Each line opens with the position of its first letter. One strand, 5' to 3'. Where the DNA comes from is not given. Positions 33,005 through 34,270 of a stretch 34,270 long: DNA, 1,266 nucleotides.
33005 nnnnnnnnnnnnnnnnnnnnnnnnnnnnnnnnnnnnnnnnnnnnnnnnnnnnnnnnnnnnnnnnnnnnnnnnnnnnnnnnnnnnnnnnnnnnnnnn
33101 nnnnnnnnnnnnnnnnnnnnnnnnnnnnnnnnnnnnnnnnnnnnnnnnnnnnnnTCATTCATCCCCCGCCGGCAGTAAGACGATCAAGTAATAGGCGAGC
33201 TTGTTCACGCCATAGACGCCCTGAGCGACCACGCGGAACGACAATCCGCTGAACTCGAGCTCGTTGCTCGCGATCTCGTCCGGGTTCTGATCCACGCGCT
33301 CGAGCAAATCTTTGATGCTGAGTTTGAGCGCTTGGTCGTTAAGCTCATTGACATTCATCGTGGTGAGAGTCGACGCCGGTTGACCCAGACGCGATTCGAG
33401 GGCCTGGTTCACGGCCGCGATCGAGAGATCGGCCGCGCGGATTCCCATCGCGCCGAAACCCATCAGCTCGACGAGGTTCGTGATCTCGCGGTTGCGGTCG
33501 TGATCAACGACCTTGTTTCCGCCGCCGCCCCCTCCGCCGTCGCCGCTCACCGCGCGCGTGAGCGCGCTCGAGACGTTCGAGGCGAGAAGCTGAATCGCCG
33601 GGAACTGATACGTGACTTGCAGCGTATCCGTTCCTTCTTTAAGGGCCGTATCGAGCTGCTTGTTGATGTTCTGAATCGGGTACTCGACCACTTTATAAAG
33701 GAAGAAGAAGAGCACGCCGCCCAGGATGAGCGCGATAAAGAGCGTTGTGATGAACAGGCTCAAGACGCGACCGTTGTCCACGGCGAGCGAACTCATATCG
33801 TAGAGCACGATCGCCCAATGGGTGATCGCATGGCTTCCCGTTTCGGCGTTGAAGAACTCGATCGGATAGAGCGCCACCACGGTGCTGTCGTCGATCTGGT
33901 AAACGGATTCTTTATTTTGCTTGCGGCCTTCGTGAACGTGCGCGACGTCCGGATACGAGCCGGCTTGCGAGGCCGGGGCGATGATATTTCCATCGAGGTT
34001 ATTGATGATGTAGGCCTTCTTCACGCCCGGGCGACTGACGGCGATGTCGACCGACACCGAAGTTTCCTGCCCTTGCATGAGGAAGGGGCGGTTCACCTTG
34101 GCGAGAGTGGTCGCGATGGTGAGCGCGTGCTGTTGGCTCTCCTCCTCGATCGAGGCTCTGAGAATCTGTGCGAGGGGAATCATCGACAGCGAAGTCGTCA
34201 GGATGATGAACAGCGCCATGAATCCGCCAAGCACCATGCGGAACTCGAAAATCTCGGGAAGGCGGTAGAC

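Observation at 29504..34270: Translationally coupled sensor / FHA-TPR / double-FHA / pseudo-PP2C module with no kinase in cis: candidate undescribed trans-envelope phospho-signalling system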

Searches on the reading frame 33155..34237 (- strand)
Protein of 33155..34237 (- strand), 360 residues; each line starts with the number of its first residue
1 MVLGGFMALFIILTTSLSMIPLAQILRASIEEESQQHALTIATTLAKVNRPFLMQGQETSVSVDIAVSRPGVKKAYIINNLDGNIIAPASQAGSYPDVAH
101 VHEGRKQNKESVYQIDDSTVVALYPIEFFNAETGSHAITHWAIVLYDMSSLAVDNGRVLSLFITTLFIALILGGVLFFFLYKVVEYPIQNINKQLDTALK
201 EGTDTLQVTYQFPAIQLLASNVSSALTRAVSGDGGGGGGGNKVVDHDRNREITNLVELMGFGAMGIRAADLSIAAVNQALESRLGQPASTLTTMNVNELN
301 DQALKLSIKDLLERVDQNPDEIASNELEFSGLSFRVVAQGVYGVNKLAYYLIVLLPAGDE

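Call 5: search_protein_families(library=pfam, proteins=[window:33155-34237:-], max_evalue=0.1)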
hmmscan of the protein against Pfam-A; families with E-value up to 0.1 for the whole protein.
window:33155-34237:- (360 aa): 0 families

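Call 8: search_protein_families(library=ncbifam, proteins=[window:33155-34237:-], max_evalue=0.1)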
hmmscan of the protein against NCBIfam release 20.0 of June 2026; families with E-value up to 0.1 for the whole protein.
window:33155-34237:- (360 aa): 1 family
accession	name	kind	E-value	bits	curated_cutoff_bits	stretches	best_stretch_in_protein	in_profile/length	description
NF033092.0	HK_WalK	equivalog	0.0011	17.6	725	1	90-203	110-219/594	cell wall metabolism sensor histidine kinase WalK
